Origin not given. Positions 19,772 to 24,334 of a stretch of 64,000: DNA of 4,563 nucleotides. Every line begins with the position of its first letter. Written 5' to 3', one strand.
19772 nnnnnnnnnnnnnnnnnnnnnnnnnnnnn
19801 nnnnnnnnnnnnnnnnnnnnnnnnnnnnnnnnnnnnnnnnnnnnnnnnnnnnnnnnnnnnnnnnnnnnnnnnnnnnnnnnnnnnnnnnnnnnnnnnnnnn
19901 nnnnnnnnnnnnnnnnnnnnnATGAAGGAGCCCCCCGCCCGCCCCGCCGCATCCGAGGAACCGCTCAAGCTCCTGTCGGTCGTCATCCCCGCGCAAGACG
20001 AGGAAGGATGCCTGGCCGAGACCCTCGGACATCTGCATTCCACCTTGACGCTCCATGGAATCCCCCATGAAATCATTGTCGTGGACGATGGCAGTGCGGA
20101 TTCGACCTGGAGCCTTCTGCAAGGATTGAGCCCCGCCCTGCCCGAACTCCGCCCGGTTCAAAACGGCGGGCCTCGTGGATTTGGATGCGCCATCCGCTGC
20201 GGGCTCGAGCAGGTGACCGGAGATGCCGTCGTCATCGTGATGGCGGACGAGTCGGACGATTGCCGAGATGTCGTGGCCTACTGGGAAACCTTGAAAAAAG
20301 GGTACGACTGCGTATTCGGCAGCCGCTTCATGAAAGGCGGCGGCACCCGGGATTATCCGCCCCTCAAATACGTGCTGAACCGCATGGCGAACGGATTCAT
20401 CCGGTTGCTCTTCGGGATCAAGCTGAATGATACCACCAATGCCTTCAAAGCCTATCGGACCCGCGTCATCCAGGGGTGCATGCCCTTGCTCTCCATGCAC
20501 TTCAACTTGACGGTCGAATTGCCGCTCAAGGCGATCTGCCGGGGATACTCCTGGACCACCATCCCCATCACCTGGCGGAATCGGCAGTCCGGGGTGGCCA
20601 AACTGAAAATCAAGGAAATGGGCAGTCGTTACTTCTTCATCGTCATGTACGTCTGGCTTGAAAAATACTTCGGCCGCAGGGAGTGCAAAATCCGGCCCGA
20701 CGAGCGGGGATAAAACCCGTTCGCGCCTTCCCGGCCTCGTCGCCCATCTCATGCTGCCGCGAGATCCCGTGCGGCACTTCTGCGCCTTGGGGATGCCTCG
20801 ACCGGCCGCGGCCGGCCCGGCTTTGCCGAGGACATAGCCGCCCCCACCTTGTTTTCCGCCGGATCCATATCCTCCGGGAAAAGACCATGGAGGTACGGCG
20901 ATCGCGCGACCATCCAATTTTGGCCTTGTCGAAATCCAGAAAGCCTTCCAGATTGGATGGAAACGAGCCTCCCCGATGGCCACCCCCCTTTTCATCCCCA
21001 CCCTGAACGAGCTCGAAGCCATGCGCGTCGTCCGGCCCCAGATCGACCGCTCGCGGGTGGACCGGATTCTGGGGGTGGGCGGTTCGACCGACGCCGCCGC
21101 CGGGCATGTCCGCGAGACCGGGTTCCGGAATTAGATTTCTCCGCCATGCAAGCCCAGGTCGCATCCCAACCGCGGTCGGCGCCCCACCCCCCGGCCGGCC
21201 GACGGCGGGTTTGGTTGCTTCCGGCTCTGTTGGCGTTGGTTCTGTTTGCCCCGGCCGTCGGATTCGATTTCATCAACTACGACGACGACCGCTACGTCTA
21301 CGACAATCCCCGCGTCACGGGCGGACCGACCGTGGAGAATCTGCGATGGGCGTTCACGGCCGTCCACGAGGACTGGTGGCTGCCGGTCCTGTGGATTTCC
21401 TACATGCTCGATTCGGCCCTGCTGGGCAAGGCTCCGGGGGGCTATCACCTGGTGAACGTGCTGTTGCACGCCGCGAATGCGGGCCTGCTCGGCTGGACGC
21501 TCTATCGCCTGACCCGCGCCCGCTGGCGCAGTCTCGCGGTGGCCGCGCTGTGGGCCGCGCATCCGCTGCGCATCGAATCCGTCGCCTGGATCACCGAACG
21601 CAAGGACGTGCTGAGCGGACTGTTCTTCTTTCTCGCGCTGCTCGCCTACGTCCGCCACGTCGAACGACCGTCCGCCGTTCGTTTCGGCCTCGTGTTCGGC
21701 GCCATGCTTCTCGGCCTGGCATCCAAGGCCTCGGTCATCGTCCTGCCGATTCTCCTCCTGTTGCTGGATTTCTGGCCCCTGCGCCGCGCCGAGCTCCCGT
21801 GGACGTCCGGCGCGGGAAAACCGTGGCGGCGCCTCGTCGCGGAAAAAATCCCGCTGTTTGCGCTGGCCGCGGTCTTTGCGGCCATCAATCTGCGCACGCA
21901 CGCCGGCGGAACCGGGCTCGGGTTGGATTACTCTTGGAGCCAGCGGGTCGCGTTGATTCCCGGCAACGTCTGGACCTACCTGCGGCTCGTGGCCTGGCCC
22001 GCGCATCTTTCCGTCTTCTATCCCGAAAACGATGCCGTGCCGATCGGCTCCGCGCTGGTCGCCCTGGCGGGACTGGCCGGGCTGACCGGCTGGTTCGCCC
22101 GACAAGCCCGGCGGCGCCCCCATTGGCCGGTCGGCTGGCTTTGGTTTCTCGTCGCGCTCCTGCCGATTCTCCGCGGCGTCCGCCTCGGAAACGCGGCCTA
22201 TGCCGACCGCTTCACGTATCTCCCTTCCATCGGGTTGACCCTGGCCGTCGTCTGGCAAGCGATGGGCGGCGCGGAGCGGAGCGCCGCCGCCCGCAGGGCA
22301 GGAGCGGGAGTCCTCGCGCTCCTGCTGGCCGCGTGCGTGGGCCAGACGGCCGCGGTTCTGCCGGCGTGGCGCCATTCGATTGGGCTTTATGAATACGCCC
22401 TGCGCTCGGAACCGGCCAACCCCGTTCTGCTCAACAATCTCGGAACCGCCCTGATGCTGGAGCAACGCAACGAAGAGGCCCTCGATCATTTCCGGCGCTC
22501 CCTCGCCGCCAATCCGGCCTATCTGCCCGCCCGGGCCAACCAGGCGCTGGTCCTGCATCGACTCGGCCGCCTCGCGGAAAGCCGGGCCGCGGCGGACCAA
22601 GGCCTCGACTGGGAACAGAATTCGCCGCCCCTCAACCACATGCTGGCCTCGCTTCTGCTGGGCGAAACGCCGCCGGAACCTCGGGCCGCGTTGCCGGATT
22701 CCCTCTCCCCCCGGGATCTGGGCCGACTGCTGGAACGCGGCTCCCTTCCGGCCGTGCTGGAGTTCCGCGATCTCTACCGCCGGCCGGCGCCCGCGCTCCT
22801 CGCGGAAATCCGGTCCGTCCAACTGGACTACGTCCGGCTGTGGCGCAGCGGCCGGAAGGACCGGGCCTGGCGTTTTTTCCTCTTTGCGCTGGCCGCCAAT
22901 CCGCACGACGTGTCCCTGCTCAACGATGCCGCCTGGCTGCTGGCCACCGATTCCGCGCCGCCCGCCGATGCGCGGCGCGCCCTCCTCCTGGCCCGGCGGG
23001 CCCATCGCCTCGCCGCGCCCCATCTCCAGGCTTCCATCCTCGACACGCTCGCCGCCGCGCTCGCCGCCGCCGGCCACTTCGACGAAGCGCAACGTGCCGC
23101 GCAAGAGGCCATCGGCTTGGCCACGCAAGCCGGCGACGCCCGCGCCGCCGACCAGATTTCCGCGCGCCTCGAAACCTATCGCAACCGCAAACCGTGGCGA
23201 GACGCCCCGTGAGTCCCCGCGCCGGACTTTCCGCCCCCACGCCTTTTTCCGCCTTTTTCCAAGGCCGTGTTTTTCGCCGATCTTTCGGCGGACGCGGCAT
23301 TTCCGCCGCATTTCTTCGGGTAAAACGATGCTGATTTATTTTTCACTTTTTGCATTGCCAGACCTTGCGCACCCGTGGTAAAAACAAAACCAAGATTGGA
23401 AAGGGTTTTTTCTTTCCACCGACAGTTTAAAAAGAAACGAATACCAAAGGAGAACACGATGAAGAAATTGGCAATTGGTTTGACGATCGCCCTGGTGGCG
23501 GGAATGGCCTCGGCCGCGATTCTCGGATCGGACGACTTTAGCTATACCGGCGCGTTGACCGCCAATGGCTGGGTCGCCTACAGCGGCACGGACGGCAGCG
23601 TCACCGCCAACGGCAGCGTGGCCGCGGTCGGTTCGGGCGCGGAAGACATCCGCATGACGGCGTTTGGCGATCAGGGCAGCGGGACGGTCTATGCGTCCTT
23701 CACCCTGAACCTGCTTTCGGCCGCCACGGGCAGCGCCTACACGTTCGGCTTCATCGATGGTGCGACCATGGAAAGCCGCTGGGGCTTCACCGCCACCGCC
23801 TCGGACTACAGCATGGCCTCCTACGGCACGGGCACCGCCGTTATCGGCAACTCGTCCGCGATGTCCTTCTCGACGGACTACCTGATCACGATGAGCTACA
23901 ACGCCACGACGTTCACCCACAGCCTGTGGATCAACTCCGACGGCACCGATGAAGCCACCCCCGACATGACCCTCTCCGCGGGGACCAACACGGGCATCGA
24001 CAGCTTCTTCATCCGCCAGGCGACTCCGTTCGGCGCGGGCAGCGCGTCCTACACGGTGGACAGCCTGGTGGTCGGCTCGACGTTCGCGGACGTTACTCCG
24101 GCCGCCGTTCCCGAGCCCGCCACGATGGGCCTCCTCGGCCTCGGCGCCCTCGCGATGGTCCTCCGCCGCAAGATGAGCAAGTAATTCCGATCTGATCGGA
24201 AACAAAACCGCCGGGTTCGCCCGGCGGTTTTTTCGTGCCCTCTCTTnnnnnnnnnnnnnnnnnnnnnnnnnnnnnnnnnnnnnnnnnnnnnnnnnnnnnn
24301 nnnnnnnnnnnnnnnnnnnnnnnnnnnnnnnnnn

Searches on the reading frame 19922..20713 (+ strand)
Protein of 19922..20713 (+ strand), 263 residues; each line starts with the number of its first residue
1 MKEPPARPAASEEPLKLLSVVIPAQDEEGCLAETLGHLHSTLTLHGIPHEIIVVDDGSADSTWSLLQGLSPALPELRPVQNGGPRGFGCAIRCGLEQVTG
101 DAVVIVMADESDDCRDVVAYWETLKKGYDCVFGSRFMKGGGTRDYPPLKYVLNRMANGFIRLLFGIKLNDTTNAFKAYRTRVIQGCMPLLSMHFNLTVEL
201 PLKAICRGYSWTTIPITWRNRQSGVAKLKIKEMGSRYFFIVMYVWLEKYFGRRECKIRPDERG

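Call 86: search_protein_families(library=pfam, proteins=[window:19922-20713:+], max_evalue=0.001)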
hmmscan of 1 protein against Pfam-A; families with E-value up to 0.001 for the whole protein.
window:19922-20713:+ (263 aa): 2 families
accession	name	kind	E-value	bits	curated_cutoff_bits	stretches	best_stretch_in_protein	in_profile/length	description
PF00535.33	Glycos_transf_2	-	1.5e-19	71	23.3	1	19-183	1-164/168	Glycosyl transferase family 2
PF13641.12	Glyco_tranf_2_3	-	1.7e-05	25.4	27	1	18-138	3-126/230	Glycosyltransferase like family 2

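Call 87: search_solved_structures(query=window:19922-20713:+, max_evalue=0.001)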
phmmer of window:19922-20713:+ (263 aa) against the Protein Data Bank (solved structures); distinct sequences matched with E-value up to 0.001: 12.
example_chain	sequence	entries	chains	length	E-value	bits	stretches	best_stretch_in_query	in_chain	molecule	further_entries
5mlz_A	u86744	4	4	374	7.1e-21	77.7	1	18-234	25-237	Dolichol monophosphate mannose synthase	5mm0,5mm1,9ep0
9hwj_A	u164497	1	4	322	2e-10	43.4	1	13-230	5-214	Undecaprenyl-phosphate 4-deoxy-4-formamido-L-arabinose transferase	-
5eke_A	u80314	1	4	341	2.7e-09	39.8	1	18-183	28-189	Uncharacterized glycosyltransferase sll0501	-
5ekp_C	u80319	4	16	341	2.7e-09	39.7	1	18-183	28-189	Uncharacterized glycosyltransferase sll0501 | Glycosyltransferase sll0501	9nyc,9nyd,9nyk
9nye_A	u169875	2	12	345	2.8e-09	39.7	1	18-183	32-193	Glycosyltransferase sll0501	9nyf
9bhc_C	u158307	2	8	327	7.9e-09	38.2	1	13-232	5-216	Undecaprenyl-phosphate 4-deoxy-4-formamido-L-arabinose transferase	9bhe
8vxh_A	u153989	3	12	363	9.3e-09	38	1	13-232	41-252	Undecaprenyl-phosphate 4-deoxy-4-formamido-L-arabinose transferase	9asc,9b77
9omj_A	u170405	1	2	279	2.9e-05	26.5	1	19-140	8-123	Glycosyltransferase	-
9omh_A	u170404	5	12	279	3.2e-05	26.4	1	19-140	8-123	Glycosyltransferase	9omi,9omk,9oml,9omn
9omm_A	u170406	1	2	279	3.3e-05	26.4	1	19-140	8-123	Glycosyltransferase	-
2z87_A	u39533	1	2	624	0.00068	22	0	18-124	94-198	Chondroitin synthase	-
2z86_A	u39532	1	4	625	0.00068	22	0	18-124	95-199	Chondroitin synthase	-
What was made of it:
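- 17727..20713 (+): Divergent candidate donor-synthesis cluster: GT2a (17727-18503), CDP-tyvelose-2-epimerase-like SDR (18768-19925) and GT2b (19922-20713). Both GT2 proteins are closest to polyprenyl-phosphate glycosyltransferases. GT2b: DPMS 7.1e-21, ArnC 2e-10, GtrB-type sll0501 2.7e-9 (calls 86, 87).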

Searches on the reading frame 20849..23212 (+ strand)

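Call 15: search_protein_families(library=pfam, proteins=[window:20849-23212:+], max_evalue=0.001)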
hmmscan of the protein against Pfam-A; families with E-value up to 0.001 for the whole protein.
window:20849-23212:+ (787 aa): 6 families
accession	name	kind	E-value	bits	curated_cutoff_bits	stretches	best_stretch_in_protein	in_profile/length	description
PF07719.23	TPR_2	-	1.7e-09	37.5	27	1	527-557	3-33/34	Tetratricopeptide repeat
PF13431.12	TPR_17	-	5.3e-07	29.9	24.4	0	513-545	1-33/34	Tetratricopeptide repeat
PF13424.12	TPR_12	-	9.6e-07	29.4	30.1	1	527-578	5-57/77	Tetratricopeptide repeat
PF00515.34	TPR_1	-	1.2e-05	25.4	27.8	1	527-556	3-32/34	Tetratricopeptide repeat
PF13181.12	TPR_8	-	0.00023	21.5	25.7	0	528-557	4-33/34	Tetratricopeptide repeat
PF14559.12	TPR_19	-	0.00039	21.1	25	1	535-601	1-67/68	Tetratricopeptide repeat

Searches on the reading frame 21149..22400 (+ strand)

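Call 69: search_protein_families(library=pfam, proteins=[window:21149-22400:+], max_evalue=1)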
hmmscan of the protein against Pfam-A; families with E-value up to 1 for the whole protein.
window:21149-22400:+ (417 aa): 1 family
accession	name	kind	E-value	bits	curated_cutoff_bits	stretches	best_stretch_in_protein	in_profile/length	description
PF04588.18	HIG_1_N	-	0.39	11.4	22.4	0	293-319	1-27/52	Hypoxia induced protein conserved region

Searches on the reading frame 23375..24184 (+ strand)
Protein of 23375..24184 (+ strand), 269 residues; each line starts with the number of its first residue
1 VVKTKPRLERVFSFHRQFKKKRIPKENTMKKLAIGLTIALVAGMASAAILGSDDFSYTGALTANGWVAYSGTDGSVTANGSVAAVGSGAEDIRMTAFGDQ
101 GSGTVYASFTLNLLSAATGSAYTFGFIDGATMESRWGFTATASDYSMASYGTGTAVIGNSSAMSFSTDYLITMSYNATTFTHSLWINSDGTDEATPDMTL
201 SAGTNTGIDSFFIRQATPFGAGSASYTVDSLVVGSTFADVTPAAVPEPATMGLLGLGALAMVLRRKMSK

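Call 15: search_protein_families(library=pfam, proteins=[window:23375-24184:+], max_evalue=0.001)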
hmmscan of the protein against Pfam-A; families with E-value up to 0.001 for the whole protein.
window:23375-24184:+ (269 aa): 1 family
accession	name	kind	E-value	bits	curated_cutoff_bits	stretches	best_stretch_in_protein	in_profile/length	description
PF07589.16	PEP-CTERM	-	1.6e-07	31.6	20.7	1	244-266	1-24/24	PEP-CTERM motif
